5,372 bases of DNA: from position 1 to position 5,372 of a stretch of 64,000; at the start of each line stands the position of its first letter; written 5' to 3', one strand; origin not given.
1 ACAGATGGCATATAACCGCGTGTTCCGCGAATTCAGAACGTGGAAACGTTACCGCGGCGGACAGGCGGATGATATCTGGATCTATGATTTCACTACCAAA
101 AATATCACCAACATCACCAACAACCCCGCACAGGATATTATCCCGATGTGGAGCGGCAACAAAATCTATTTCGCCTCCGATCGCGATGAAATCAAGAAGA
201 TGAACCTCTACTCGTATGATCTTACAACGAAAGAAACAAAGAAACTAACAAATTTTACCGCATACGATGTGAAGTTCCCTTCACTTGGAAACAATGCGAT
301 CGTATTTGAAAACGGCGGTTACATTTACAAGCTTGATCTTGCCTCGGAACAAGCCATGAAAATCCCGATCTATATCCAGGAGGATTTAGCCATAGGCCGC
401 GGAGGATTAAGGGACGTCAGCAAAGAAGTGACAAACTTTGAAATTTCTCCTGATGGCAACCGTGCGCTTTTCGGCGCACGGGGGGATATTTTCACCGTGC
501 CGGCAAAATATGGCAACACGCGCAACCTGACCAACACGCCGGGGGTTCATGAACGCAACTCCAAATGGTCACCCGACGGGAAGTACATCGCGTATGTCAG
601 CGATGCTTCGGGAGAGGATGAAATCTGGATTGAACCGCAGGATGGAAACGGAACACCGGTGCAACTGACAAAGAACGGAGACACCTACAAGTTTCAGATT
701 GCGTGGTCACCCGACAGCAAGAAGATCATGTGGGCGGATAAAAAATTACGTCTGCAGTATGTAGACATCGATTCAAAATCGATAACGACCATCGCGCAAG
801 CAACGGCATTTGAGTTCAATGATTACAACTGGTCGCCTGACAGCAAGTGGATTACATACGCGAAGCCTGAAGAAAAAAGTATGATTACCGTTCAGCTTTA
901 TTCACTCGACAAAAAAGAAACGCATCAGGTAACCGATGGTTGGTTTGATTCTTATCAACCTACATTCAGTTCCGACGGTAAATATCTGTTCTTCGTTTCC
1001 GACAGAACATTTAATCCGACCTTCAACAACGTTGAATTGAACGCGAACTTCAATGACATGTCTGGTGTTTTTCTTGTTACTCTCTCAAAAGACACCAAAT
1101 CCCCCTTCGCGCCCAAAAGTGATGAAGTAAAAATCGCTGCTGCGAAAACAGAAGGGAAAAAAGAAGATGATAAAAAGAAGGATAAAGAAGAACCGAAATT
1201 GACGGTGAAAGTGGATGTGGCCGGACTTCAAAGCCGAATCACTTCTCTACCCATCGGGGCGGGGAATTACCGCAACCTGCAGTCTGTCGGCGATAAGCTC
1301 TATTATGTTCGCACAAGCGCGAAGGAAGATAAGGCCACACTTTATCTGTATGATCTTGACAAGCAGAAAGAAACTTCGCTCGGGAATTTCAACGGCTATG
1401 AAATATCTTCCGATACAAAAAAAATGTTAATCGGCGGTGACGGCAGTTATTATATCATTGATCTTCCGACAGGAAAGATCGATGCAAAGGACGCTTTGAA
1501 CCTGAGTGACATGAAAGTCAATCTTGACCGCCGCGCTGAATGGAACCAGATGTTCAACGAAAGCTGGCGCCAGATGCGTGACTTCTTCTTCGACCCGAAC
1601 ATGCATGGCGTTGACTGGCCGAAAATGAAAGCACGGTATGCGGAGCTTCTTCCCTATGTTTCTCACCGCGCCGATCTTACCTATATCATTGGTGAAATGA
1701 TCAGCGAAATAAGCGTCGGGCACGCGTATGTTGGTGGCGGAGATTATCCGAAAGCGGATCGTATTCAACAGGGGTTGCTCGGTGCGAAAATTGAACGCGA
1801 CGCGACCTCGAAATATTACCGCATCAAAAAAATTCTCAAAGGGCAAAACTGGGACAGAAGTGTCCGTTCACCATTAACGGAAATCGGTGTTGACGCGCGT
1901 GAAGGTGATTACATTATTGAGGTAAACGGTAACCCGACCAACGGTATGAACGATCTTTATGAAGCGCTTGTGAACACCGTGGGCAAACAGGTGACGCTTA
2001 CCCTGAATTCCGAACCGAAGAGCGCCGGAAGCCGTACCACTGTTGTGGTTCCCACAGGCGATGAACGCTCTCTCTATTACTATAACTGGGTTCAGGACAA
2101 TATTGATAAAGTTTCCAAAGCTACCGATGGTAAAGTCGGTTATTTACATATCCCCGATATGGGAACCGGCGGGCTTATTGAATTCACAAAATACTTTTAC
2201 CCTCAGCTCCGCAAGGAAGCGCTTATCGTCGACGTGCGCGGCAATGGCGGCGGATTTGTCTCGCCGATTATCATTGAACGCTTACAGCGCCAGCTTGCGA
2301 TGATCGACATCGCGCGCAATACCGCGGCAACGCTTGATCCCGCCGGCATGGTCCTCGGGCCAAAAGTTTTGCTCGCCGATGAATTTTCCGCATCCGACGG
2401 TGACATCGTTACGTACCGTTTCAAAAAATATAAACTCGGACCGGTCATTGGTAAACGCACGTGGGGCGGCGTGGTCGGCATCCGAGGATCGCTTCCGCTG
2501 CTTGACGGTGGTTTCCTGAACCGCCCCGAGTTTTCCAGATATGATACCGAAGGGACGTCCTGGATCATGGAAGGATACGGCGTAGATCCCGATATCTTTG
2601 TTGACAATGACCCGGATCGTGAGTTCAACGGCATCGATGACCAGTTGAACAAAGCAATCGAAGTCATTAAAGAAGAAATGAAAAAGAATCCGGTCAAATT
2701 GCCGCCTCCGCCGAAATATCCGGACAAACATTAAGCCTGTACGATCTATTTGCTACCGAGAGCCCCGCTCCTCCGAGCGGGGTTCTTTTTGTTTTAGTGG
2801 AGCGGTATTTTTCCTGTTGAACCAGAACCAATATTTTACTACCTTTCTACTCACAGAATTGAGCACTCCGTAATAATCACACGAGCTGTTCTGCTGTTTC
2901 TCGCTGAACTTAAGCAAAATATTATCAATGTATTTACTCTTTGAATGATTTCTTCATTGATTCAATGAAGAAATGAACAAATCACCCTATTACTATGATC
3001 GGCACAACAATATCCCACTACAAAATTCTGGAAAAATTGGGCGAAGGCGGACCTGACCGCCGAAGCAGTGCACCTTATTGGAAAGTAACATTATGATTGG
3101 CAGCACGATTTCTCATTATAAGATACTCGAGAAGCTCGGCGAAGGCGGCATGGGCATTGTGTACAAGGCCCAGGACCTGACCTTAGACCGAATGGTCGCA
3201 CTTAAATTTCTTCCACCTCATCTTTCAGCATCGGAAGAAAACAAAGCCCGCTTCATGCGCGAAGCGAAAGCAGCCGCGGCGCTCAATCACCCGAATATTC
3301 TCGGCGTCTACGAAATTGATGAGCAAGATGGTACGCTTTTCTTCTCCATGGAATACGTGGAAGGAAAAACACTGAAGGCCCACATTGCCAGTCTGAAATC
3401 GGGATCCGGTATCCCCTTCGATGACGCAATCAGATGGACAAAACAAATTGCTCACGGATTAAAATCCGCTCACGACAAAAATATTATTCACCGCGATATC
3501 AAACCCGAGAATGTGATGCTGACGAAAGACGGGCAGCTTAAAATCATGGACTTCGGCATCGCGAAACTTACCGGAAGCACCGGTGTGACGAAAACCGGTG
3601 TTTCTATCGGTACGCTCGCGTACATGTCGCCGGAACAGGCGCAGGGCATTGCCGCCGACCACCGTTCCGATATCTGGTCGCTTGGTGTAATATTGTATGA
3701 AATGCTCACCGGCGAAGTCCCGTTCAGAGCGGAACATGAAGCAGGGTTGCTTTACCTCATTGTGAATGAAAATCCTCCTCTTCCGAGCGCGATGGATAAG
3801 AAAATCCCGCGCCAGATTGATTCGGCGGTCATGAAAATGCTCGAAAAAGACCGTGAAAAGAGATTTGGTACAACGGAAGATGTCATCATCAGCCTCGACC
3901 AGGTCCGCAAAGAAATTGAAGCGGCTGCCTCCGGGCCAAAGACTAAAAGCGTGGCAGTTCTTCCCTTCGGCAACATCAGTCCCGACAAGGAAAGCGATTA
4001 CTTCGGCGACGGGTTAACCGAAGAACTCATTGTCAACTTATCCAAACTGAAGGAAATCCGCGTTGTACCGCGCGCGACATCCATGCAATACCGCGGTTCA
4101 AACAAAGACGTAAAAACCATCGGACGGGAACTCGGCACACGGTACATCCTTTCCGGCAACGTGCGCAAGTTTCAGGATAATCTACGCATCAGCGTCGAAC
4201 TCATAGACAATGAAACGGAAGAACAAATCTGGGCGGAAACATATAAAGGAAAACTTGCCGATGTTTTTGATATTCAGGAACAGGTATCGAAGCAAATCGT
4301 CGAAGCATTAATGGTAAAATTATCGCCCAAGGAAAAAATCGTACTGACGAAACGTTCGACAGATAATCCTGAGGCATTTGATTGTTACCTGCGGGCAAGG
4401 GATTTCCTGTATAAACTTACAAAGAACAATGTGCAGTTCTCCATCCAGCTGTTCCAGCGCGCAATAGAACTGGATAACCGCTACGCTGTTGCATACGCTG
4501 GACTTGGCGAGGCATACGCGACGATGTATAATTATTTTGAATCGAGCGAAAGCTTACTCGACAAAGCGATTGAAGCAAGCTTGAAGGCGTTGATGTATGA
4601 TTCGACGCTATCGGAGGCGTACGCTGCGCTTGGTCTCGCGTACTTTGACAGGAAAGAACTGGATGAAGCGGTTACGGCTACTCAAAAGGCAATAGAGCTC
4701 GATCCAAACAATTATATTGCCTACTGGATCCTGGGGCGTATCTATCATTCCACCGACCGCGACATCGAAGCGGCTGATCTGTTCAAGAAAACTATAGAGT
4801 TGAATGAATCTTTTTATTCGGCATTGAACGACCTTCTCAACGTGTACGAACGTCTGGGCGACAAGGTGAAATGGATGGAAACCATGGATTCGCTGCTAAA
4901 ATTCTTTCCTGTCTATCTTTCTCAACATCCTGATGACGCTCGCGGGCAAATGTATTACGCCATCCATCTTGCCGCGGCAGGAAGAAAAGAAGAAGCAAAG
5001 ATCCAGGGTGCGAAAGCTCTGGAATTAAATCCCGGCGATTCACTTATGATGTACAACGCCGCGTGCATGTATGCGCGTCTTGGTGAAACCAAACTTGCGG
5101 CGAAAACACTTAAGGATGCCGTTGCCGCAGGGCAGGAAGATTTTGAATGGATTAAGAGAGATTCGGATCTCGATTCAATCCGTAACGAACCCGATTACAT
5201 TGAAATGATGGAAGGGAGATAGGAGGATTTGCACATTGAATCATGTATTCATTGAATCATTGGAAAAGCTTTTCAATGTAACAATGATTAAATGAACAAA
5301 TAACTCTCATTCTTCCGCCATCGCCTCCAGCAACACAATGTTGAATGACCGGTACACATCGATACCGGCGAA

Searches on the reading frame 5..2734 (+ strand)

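Call 36: search_protein_families(library=ncbifam, proteins=[window:5-2734:+], max_evalue=0.00001)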
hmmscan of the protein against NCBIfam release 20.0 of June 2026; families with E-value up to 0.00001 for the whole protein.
window:5-2734:+ (909 aa): 7 families
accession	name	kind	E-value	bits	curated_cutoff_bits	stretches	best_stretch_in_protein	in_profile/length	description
TIGR02800.1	propeller_TolB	equivalog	4e-26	91.9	343.15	2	147-292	242-389/418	Tol-Pal system beta propeller repeat protein TolB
NF033523.0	lasso_peptidase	equivalog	2.2e-14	53.2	400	2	182-246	89-151/638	Atxe2 family lasso peptide isopeptidase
NF002183.0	PRK01029.1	equivalog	9.4e-14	51.3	405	1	170-312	270-413/429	Tol-Pal system protein TolB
NF003124.0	PRK04043.1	equivalog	9.9e-14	50.9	428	0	147-290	240-389/419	Tol-Pal system protein TolB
NF053518.1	DipepPtdsDpp5Prph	equivalog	9.5e-13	47.5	900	0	160-263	227-337/655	dipeptidyl-peptidase Dpp5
TIGR00225.1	prc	subfamily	9.4e-10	38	218.6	1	632-872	81-320/335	C-terminal processing peptidase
NF045589.1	Cterm_S41_CtpB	exception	6.1e-08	31.7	633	1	622-868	141-382/416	carboxyl-terminal processing protease CtpB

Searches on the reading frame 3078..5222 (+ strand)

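Call 36: search_protein_families(library=ncbifam, proteins=[window:3078-5222:+], max_evalue=0.00001)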
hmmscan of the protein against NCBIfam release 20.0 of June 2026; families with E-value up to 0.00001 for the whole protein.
window:3078-5222:+ (714 aa): 32 families (the best 25 are shown)
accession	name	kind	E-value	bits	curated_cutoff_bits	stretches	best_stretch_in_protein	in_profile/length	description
NF033483.0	PknB_PASTA_kin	equivalog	6.5e-100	335.8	450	1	13-282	8-274/563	Stk1 family PASTA domain-containing Ser/Thr kinase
NF052427.1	StpK7MSMEG_1200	equivalog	2.4e-65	221.2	900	1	10-270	5-262/601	serine/threonine protein kinase StpK7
NF009651.0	PRK13184.1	equivalog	2.4e-50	171.4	839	1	12-275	2-289/932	serine/threonine-protein kinase PknD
NF047741.1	antiphage_MADS6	equivalog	3.8e-50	171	460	2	99-290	285-474/612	methylation-associated defense system protein kinase MAD6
TIGR03903.1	TOMM_kin_cyc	equivalog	1.3e-35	122.6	705.75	1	38-305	4-282/1267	TOMM system kinase/cyclase fusion protein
NF053615.1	SerThrKinAfsKStmc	equivalog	2.6e-34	119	1300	1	11-259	12-254/809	protein serine/threonine kinase AfsK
NF038150.1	lanthi_synth_IV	equivalog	1.1e-30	106.7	650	1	13-286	190-460/851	class IV lanthionine synthetase LanL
NF033442.0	BREX_PglW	equivalog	6.7e-23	80.4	990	2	13-164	513-662/1391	BREX system serine/threonine kinase PglW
NF047558.1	TPR_END_plus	domain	8.2e-21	73.7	32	1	658-711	2-55/56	TPR end-of-group domain-containing protein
NF038151.1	lanthi_synth_III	equivalog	1e-17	63.8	575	1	13-284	221-501/833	class III lanthionine synthetase LanKC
TIGR04510.1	mod_pep_cyc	subfamily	3.1e-17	62.4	400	1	351-493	313-455/814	putative peptide modification system cyclase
NF040959.1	MamA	equivalog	6e-16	58.5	200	1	449-577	84-204/204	magnetosome protein MamA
NF007540.1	PRK10153.1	equivalog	4e-15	55.7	400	1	307-575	223-485/516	lysine decarboxylation/transport transcriptional activator CadC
TIGR02521.1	type_IV_pilW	equivalog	1.6e-14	54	154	1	510-584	29-103/234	type IV pilus biogenesis/stability protein PilW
NF043056.1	T4SS_LegK1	equivalog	5e-14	51.8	550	1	82-280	149-361/516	Dot/Icm T4SS effector kinase LegK1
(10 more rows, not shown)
